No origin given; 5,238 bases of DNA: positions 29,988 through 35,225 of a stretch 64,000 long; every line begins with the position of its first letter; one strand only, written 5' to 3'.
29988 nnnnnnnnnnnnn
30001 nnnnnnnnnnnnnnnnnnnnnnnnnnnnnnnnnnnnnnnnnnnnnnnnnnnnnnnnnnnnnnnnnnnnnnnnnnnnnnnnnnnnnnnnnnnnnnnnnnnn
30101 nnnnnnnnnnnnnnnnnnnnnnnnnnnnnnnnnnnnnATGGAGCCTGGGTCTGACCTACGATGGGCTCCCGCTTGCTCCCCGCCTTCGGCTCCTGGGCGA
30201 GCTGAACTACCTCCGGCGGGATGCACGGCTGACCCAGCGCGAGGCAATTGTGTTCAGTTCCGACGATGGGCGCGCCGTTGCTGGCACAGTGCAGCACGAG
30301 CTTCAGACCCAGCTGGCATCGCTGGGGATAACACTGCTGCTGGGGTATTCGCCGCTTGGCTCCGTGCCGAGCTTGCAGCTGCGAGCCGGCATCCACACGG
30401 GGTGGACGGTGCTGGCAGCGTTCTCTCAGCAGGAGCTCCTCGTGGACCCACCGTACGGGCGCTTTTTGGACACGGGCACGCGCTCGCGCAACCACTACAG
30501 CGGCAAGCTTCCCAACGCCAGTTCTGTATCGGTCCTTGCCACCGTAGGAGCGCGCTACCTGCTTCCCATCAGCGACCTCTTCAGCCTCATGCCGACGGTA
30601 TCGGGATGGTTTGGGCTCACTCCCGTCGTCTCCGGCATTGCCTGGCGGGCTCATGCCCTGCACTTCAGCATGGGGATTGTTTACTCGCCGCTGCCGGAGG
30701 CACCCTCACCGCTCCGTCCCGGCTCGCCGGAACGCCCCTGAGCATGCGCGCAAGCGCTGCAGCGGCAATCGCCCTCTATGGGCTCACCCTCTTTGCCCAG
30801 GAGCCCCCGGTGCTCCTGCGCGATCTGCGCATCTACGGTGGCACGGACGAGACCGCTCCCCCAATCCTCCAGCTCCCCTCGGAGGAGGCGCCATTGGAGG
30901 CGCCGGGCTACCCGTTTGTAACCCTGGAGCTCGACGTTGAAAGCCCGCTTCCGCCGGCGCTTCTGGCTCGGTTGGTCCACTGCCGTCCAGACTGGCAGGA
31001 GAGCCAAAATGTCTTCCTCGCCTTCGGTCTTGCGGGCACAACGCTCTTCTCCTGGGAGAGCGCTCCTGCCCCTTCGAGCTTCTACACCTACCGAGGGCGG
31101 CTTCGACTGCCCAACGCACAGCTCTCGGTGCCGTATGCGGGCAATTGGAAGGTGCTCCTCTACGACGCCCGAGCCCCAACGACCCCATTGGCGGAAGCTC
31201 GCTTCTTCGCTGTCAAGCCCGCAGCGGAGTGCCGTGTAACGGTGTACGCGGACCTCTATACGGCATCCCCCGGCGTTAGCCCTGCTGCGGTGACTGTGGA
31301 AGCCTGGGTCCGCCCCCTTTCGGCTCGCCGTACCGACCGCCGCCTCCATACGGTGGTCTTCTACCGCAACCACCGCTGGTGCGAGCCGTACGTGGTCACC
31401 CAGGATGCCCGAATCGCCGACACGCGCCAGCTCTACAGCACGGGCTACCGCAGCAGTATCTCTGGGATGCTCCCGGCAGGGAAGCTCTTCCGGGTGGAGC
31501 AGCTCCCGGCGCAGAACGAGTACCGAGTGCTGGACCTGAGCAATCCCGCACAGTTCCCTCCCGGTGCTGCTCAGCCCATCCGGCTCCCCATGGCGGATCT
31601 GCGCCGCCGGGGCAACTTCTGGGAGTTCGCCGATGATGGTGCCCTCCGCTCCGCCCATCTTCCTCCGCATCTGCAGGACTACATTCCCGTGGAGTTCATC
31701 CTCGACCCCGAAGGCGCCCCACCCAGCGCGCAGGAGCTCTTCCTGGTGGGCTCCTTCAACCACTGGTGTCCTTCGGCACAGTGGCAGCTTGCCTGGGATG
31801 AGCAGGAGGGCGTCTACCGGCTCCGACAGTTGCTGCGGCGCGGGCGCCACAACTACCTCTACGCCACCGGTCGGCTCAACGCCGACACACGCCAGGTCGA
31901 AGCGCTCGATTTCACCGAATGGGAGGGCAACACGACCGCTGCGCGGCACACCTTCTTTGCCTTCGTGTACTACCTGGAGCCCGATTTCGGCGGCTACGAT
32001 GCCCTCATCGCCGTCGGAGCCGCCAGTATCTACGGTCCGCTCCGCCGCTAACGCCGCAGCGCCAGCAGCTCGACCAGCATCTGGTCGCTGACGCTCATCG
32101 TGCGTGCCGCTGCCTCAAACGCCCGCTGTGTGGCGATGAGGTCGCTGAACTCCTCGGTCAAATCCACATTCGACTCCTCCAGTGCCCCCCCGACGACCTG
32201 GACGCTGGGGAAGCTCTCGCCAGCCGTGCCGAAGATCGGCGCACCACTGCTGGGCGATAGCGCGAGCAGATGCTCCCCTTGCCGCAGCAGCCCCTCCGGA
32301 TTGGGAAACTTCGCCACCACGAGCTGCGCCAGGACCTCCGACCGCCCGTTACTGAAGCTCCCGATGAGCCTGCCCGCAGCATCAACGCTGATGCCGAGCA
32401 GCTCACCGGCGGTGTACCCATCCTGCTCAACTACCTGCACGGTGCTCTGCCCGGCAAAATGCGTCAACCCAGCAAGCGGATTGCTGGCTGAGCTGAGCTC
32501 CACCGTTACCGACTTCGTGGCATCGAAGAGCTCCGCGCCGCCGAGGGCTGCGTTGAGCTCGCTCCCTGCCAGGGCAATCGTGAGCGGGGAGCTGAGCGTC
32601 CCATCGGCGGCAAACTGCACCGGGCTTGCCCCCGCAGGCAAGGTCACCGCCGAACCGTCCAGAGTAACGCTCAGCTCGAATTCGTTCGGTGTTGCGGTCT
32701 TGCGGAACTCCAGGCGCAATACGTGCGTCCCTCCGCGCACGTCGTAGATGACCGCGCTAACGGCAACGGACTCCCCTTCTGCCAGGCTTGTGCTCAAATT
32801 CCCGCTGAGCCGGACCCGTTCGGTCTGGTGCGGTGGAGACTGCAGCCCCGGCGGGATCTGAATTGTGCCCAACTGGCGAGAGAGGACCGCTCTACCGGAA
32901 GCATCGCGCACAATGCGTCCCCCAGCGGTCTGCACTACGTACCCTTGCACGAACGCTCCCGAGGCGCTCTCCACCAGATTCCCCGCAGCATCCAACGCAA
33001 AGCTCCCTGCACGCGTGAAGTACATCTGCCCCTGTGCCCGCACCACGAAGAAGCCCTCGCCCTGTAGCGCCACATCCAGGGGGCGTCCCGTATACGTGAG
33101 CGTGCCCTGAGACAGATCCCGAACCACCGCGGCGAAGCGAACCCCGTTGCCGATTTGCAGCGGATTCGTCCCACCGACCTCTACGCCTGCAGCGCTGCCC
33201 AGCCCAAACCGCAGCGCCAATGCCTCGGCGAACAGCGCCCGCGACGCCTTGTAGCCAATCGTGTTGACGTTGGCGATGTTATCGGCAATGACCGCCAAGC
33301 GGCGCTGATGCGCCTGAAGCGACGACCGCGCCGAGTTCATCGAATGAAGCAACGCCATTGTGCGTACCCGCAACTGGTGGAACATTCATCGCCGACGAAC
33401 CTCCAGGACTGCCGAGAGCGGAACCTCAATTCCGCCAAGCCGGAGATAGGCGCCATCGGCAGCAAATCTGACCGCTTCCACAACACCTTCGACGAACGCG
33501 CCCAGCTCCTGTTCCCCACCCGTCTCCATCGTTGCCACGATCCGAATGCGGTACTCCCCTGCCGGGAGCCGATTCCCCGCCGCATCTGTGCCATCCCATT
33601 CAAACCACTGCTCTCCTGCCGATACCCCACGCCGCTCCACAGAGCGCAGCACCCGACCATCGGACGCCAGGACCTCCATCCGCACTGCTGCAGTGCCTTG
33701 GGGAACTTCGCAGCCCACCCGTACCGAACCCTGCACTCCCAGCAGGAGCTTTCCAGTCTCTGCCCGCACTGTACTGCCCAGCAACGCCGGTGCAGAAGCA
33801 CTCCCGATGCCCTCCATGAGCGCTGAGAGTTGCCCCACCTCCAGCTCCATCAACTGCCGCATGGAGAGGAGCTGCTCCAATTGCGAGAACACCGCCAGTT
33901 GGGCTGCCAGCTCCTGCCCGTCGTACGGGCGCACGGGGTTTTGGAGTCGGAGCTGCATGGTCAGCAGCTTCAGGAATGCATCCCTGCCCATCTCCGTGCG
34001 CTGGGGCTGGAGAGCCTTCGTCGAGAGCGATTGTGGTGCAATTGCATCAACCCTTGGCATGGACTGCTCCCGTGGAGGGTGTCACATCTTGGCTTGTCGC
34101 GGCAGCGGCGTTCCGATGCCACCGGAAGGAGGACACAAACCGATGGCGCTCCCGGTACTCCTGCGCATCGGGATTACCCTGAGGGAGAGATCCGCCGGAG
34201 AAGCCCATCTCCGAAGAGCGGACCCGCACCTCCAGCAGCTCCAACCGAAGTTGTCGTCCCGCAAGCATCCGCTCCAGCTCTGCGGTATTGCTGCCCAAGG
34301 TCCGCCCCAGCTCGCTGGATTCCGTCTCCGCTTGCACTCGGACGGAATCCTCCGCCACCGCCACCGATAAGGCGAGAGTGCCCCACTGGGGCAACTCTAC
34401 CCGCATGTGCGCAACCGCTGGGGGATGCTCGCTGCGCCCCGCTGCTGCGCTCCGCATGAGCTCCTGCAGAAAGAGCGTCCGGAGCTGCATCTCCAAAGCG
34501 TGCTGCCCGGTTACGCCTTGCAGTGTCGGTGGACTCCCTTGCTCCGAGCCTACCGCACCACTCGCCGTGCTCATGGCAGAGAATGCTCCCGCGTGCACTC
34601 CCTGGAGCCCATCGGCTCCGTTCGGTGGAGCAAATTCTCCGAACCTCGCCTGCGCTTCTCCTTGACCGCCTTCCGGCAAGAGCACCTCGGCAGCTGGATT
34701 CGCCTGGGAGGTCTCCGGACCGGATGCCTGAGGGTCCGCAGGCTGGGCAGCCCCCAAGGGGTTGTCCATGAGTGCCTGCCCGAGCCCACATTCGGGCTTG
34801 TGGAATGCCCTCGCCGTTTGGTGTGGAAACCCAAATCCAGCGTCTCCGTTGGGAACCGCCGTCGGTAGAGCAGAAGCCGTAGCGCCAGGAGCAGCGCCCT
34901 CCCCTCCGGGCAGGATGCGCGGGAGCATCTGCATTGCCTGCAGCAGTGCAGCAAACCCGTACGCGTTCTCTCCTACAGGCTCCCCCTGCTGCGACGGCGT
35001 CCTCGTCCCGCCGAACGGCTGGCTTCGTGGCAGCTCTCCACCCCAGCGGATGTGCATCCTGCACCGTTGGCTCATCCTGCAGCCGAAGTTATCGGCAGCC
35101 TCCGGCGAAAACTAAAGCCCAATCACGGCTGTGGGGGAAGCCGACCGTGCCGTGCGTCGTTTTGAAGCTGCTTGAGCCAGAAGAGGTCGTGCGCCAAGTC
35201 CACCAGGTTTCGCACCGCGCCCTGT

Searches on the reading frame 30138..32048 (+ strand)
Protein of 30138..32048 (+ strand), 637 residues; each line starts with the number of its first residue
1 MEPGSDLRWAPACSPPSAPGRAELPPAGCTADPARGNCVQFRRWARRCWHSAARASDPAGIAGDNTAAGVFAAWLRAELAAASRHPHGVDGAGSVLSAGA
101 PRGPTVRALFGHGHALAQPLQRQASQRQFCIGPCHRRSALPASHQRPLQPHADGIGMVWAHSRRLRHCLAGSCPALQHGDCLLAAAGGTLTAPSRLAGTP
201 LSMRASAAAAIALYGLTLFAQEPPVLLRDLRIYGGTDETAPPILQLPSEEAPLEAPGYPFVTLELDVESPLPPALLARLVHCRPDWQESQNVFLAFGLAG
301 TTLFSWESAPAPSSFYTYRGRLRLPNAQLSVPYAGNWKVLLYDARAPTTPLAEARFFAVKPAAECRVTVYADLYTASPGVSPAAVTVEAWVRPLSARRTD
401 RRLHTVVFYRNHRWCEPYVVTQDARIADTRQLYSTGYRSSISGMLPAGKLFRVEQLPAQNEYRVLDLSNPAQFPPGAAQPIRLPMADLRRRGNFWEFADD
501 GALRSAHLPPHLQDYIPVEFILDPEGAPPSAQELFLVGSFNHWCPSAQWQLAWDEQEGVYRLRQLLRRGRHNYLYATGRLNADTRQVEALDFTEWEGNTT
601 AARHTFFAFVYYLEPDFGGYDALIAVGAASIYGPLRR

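Call 40: search_protein_families(library=pfam, proteins=[window:30138-32048:+], max_evalue=0.001)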
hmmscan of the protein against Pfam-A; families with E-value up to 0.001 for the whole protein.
window:30138-32048:+ (637 aa): 1 family
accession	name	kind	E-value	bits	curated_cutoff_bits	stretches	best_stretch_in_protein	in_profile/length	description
PF17116.11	T9SS_plug_1st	-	1.6e-06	28.5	23.9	1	230-359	4-125/126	Type 9 secretion system plug protein 1st domain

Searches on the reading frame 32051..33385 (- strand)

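Call 8: search_protein_families(library=pfam, proteins=[window:32051-33385:-], max_evalue=0.0001)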
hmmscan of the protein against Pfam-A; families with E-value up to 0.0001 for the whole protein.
window:32051-33385:- (445 aa): 4 families
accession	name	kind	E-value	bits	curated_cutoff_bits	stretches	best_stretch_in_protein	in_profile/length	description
PF06429.18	Flg_bbr_C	-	2.3e-15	56.2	23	1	399-440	2-43/46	Flagellar basal body rod FlgEFG protein C-terminal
PF22692.1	LlgE_F_G_D1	-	2.3e-13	50.5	27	1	106-182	1-52/64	Flagellar hook protein FlgE/F/G D1 domain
PF07559.19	FlgE_D2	-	9.4e-13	49.3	22.7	1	209-324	24-142/142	Flagellar basal body protein FlaE D2 domain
PF00460.25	Flg_bb_rod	-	2.5e-10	40.5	20.7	1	16-46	1-31/31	Flagella basal body rod protein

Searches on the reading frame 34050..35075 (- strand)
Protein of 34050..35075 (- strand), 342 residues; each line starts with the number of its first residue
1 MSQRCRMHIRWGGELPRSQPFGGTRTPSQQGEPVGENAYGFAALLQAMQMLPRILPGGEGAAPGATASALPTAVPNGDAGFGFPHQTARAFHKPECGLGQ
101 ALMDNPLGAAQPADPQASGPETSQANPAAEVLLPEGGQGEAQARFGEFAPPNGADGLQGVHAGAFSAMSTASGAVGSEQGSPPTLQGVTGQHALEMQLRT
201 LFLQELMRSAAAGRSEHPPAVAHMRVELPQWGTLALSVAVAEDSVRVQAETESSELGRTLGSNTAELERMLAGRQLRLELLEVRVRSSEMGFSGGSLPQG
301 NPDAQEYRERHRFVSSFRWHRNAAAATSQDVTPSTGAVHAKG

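Call 40: search_protein_families(library=pfam, proteins=[window:34050-35075:-], max_evalue=0.001)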
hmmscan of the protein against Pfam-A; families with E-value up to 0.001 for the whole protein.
window:34050-35075:- (342 aa): 1 family
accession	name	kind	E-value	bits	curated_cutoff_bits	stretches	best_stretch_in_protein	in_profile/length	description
PF02120.21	Flg_hook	-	2.8e-07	30.7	29.8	1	221-289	14-82/85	Flagellar hook-length control protein FliK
